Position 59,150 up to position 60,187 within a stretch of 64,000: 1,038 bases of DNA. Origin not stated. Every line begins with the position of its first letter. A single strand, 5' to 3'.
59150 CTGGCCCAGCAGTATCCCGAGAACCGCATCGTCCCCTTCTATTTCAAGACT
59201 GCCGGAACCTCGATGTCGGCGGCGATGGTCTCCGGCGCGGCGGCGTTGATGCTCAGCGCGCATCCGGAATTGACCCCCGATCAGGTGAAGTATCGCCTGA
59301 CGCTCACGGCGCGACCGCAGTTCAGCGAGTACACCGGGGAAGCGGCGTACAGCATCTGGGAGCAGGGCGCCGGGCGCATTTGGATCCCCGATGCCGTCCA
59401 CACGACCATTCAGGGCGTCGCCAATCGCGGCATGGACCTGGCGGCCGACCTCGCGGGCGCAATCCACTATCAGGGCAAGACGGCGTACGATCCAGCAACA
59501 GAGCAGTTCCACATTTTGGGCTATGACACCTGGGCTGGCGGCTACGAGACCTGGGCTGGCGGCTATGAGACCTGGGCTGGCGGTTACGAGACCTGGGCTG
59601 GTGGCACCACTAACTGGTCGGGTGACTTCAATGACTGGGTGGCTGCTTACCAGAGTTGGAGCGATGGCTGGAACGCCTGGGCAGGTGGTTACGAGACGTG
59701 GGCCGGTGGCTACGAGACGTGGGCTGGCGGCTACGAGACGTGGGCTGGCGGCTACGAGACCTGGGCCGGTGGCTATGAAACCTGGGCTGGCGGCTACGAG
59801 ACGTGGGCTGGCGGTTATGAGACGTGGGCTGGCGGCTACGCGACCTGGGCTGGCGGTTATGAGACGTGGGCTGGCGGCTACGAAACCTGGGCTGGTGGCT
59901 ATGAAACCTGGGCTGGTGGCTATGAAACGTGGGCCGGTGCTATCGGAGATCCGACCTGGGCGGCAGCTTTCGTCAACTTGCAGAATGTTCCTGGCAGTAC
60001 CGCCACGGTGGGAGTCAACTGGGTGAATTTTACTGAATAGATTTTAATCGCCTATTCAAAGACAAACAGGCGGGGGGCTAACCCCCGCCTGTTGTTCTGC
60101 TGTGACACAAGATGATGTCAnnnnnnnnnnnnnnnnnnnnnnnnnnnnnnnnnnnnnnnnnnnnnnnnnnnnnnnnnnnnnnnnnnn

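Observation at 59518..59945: S8 protease with ~17 near-identical in-frame 21-nt repeats encoding a Trp-rich heptapeptide (ETWAGGY)n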

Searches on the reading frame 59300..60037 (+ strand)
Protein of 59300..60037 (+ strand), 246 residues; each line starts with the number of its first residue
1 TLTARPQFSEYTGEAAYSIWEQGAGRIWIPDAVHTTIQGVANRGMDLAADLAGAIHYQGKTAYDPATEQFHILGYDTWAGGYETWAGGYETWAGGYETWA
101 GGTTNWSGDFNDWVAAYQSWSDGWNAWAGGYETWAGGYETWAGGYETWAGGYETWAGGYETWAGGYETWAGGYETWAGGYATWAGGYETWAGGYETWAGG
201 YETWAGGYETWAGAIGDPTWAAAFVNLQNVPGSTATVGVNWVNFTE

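Call 10: search_solved_structures(query=window:59417-60037:+, max_evalue=10, show_alignments=2)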
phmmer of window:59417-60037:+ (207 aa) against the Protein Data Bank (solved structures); distinct sequences matched with E-value up to 10: 6.
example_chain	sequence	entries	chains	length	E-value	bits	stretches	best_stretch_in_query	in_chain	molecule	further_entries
9bj2_H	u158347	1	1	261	0.04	16.1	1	43-65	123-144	C1533 Heavy Chain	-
3ntn_A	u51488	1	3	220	0.074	15.2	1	104-154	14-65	UspA1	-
5aor_A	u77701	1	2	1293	0.45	12.7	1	104-178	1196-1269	DOSAGE COMPENSATION REGULATOR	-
3ult_A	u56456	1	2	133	0.46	12.6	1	68-133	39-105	Ice recrystallization inhibition protein-like protein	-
5x4z_A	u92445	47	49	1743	2.2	10.4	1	58-170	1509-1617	DNA-directed RNA polymerase subunit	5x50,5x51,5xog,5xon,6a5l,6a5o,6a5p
1t8z_A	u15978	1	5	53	4.9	9.2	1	51-96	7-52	Major outer membrane lipoprotein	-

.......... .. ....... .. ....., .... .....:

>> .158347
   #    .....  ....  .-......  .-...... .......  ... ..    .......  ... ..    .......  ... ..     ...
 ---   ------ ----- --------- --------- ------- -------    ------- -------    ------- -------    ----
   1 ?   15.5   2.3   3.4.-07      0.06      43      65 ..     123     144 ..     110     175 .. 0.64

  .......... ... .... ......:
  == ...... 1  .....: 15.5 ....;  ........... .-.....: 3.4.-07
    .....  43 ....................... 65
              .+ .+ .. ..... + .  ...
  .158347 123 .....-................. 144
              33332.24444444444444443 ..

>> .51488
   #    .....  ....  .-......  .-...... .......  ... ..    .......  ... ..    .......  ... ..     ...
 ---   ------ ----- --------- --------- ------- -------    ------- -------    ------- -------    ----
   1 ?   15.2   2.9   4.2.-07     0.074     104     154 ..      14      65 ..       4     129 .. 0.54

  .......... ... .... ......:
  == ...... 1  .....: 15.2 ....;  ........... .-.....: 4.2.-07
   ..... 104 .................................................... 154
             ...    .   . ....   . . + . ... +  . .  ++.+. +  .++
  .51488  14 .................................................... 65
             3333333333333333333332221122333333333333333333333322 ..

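Call 28: find_homologous_proteins(query=window:59507-60037:+, max_evalue=0.001)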
Query window:59507-60037:+ (177 aa): 6 proteins with E <= 0.001 among 2093 candidates.
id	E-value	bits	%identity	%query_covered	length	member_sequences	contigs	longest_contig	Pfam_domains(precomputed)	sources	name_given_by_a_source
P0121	4.8e-61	224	58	95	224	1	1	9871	-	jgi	-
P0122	2.9e-54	202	51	98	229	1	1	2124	-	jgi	jgi:hypothetical protein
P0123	3.2e-40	156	52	93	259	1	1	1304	PF00082.28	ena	-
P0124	7.4e-30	122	55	63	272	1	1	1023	-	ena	-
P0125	1.7e-19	88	60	56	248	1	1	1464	PF00082.28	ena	-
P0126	1.0e-4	39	43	50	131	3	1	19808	-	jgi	jgi:hypothetical protein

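Call 30: predict_structure(protein=window:59465-60037:+)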
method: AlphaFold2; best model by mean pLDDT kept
length: 191 residues; sequences in the alignment: 1
mean_pLDDT: 43.3   pTM: 0.22
mean pLDDT of the five models: 43.3, 35.0, 33.9, 33.4, 32.1
residues with pLDDT >= 90: 0; 70-90: 5; 50-70: 44; < 50: 142
segments of 3 or more residues with pLDDT < 50: 1-4, 20-53, 75-171
pLDDT, mean of each block of 10 residues (from residue 1): 55 63 37 34 36 52 59 49 41 36 34 36 35 37 37 37 41 50 51 56
secondary structure, 60 per line:
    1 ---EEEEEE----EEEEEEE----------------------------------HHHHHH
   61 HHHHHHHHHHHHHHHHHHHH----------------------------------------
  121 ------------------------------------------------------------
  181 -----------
elements in order: E4-9 E14-20 H55-80

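Call 33: search_protein_families(library=pfam, proteins=[P0125, P0126], max_evalue=1)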
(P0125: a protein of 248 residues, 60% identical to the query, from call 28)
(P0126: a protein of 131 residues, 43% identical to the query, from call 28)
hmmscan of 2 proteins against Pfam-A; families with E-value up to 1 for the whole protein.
P0125 (248 aa): 1 family
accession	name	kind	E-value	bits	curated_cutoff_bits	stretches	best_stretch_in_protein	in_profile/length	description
PF00082.27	Peptidase_S8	-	9.4e-10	38.7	21.8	1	18-73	227-274/288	Subtilase family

P0126 (131 aa): 0 families

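Call 45: search_protein_representatives(protein=window:59528-60037:+)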
Query: 170 residues. Proteins with E-value up to 0.001 (for the whole library): 2060; up to 1e-10: 212; up to 1e-30: 7. The best 150 are listed.
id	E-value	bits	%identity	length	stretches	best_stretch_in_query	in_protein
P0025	3.8e-78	278.1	40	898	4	51-166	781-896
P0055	2.4e-58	213.3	38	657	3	4-134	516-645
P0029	3.8e-57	209.4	68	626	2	2-109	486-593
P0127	1.9e-41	158.0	26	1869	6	12-138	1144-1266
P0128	1.5e-39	151.8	57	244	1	32-166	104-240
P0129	3.7e-33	130.9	27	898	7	4-132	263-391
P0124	9.4e-31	123.1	48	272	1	25-167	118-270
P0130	1.1e-25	106.4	34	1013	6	5-143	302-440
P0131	2.2e-24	102.2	61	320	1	44-160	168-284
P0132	1.5e-23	99.5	74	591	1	67-138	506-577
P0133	8.6e-23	97.0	35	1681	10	6-118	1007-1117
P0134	1.0e-22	96.8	44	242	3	53-138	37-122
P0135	1.6e-22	96.2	28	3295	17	10-147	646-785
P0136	4.6e-22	94.6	33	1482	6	13-157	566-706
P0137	1.4e-21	93.1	52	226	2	54-132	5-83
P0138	1.5e-21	93.0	49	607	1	14-144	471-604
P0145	1.7e-20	89.5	62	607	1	42-124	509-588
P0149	2.1e-19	85.9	47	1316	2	51-146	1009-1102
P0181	1.1e-15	73.8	62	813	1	46-106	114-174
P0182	1.3e-15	73.6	66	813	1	74-131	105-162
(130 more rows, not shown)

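Call 48: search_protein_families(library=pfam, proteins=[P0181, P0182, P0149, P0132, P0138, P0145], max_evalue=0.01)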
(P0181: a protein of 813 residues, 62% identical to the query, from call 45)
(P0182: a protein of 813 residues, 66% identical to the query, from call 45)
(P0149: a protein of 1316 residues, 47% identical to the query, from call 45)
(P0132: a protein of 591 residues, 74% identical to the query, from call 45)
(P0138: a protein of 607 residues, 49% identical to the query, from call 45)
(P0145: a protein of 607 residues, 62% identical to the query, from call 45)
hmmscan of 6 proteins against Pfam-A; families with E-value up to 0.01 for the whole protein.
P0181 (813 aa): 1 family
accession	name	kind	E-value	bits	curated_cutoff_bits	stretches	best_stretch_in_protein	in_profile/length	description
PF00082.27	Peptidase_S8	-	1.6e-40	139.6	21.8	1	201-433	1-267/288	Subtilase family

P0182 (813 aa): 2 families
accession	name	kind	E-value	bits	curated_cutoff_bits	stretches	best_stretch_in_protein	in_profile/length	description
PF00082.27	Peptidase_S8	-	2.5e-46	158.7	21.8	1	192-430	1-278/288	Subtilase family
PF17829.7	GH115_C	-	0.0076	16.5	24.1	0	682-810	23-168/172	Glycosyl hydrolase family 115 C-terminal domain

P0149 (1316 aa): 3 families
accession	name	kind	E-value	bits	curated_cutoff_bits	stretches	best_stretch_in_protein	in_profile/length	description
PF00082.27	Peptidase_S8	-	1.2e-50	172.8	21.8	1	547-863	1-274/288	Subtilase family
PF13360.13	PQQ_2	-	3.3e-29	102.6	27.6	3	206-388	7-192/233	Outer membrane protein assembly factor BamB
PF13570.13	Beta-prop_ACSF4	-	1.4e-16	61.3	133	2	335-478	71-216/329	Beta-alanine-activating enzyme, beta-propeller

P0132 (591 aa): 1 family
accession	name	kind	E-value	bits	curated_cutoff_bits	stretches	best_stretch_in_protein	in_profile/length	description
PF00082.27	Peptidase_S8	-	7.6e-41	140.7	21.8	1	129-433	1-274/288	Subtilase family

P0138 (607 aa): 1 family
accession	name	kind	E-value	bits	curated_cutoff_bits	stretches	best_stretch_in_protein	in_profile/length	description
PF00082.27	Peptidase_S8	-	6e-48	164.1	21.8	1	169-453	1-274/288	Subtilase family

P0145 (607 aa): 1 family
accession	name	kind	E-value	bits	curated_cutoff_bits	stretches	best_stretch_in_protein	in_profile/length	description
PF00082.27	Peptidase_S8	-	8.7e-39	134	21.8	1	138-446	1-283/288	Subtilase family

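Call 49: list_cluster_members(proteins=[P0181, P0182, P0149, P0001])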
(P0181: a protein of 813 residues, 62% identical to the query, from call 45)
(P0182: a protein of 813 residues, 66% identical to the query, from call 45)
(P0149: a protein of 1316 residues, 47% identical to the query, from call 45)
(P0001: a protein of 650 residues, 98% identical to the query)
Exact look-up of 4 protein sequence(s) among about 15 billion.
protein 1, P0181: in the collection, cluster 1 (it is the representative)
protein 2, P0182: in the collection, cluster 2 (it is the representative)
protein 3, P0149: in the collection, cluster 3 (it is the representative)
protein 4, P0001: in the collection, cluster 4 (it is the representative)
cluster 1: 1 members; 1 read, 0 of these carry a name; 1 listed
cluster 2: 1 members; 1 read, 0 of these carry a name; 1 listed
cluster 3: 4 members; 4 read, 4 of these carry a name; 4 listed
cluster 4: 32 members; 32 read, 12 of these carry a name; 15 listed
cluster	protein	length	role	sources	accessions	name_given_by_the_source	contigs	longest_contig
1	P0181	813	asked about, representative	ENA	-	-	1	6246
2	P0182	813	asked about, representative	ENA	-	-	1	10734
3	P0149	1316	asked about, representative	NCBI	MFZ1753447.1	MAG: S8 family serine peptidase [Caldilineaceae bacterium]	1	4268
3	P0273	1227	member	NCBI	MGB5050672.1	MAG: S8 family serine peptidase, partial [Caldilineaceae bacterium]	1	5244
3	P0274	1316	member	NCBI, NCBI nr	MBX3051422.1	MAG: S8 family serine peptidase [Caldilineaceae bacterium] | S8 family serine peptidase [Caldilineaceae bacterium]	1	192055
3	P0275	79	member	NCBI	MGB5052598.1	MAG: hypothetical protein WBO46_26840, partial [Caldilineaceae bacterium]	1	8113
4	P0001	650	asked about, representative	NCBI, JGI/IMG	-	-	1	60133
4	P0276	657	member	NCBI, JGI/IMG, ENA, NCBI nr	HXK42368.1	MAG TPA: S8 family peptidase [Anaerolineae bacterium] | S8 family peptidase [Anaerolineae bacterium]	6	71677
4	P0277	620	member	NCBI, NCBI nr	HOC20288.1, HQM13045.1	MAG TPA: S8 family peptidase [Anaerolineae bacterium] | S8 family peptidase [Anaerolineae bacterium]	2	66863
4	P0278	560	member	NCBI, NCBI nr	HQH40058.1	MAG TPA: S8 family peptidase, partial [Anaerolineae bacterium] | S8 family peptidase [Anaerolineae bacterium]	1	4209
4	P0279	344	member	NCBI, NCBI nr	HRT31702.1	MAG TPA: S8 family peptidase, partial [Anaerolineae bacterium] | S8 family peptidase [Anaerolineae bacterium]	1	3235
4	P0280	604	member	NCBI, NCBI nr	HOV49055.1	MAG TPA: S8 family serine peptidase [Anaerolineae bacterium] | S8 family serine peptidase [Anaerolineae bacterium]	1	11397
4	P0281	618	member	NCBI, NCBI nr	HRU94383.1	MAG TPA: S8 family peptidase [Anaerolineae bacterium] | S8 family peptidase [Anaerolineae bacterium]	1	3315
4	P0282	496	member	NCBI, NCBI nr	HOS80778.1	MAG TPA: S8 family peptidase, partial [Anaerolineae bacterium] | S8 family peptidase [Anaerolineae bacterium]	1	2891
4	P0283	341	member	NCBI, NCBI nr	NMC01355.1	MAG: S8 family peptidase, partial [Chloroflexi bacterium] | S8 family peptidase [Chloroflexota bacterium]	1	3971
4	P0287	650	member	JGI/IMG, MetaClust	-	\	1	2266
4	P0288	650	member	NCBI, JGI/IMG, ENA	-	-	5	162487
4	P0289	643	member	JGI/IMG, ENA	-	-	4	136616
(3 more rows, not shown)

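Call 51: find_encoding_contigs(protein=P0287, flank=3000, max_places=2)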
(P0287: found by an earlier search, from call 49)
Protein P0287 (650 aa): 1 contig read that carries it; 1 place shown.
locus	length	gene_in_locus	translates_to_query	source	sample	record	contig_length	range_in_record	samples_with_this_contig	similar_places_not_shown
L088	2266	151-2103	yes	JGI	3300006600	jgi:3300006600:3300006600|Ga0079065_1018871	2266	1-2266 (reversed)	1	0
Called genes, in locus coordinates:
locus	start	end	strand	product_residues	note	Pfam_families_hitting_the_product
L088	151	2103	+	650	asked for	PF00082:Peptidase_S8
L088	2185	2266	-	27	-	?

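Call 52: find_encoding_contigs(protein=P0289, flank=5000, max_places=2)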
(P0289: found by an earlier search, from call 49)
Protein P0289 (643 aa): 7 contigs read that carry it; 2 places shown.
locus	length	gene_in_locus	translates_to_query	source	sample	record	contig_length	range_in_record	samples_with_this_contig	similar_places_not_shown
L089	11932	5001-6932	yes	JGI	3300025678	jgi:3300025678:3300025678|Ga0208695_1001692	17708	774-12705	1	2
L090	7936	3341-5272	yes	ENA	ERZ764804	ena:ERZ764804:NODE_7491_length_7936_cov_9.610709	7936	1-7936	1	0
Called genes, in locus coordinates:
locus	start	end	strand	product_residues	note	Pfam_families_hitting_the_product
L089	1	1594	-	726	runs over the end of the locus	-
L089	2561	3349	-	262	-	PF01048:PNP_UDP_1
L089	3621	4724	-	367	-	PF01658:Inos-1-P_synth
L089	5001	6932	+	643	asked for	PF00082:Peptidase_S8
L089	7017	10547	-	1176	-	PF00211:Guanylate_cyc, PF13191:AAA_16, PF13424:TPR_12, PF13432:TPR_16 (weak), PF17874:TPR_MalT (weak), PF13424:TPR_12, PF13424:TPR_12, PF17874:TPR_MalT, +9 more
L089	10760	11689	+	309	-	PF03547:Mem_trans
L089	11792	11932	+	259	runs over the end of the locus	PF03372:Exo_endo_phos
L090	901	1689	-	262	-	PF01048:PNP_UDP_1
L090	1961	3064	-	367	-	PF01658:Inos-1-P_synth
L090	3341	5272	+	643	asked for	PF00082:Peptidase_S8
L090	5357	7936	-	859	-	?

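Call 53: find_encoding_contigs(protein=P0276, flank=5000, max_places=2)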
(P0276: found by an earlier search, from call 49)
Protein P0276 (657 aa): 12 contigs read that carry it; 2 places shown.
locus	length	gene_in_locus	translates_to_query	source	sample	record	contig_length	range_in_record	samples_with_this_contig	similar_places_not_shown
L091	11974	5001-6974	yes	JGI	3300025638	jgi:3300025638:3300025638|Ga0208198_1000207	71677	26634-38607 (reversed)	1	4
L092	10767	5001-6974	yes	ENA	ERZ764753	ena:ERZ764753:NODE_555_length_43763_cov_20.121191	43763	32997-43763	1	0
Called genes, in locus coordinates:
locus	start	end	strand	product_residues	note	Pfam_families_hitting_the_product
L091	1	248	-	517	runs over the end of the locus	PF22842:Pel9A-like_beta_helix, PF13229:Beta_helix (faint)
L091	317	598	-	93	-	-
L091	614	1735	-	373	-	-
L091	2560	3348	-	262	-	PF01048:PNP_UDP_1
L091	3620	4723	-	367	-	PF01658:Inos-1-P_synth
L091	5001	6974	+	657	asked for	PF00082:Peptidase_S8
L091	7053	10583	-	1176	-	PF00211:Guanylate_cyc, PF13191:AAA_16, PF13424:TPR_12, PF13432:TPR_16 (weak), PF17874:TPR_MalT, PF13424:TPR_12, PF17874:TPR_MalT, PF13424:TPR_12, +8 more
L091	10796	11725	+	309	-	PF03547:Mem_trans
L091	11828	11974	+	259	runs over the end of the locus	PF03372:Exo_endo_phos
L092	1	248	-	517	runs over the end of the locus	PF22842:Pel9A-like_beta_helix, PF13229:Beta_helix (weak)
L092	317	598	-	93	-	-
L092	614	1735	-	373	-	-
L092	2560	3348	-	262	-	PF01048:PNP_UDP_1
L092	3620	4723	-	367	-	PF01658:Inos-1-P_synth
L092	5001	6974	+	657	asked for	PF00082:Peptidase_S8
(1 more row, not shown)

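Call 59: find_encoding_contigs(protein=P0182, flank=8000, max_places=2)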
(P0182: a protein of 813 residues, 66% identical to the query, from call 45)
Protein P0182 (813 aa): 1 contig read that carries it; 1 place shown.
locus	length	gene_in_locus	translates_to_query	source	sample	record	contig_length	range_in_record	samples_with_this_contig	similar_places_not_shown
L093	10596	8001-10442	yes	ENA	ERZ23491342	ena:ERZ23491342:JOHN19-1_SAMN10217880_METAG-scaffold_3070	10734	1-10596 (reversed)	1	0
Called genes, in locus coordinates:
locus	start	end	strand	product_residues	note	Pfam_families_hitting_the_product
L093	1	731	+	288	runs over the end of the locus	?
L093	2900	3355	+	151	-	PF07963:N_methyl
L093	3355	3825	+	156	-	-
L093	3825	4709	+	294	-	PF07963:N_methyl (weak)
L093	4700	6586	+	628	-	PF16241:DUF4900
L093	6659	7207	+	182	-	PF12804:NTP_transf_3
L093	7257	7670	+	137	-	PF00072:Response_reg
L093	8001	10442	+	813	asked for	PF00082:Peptidase_S8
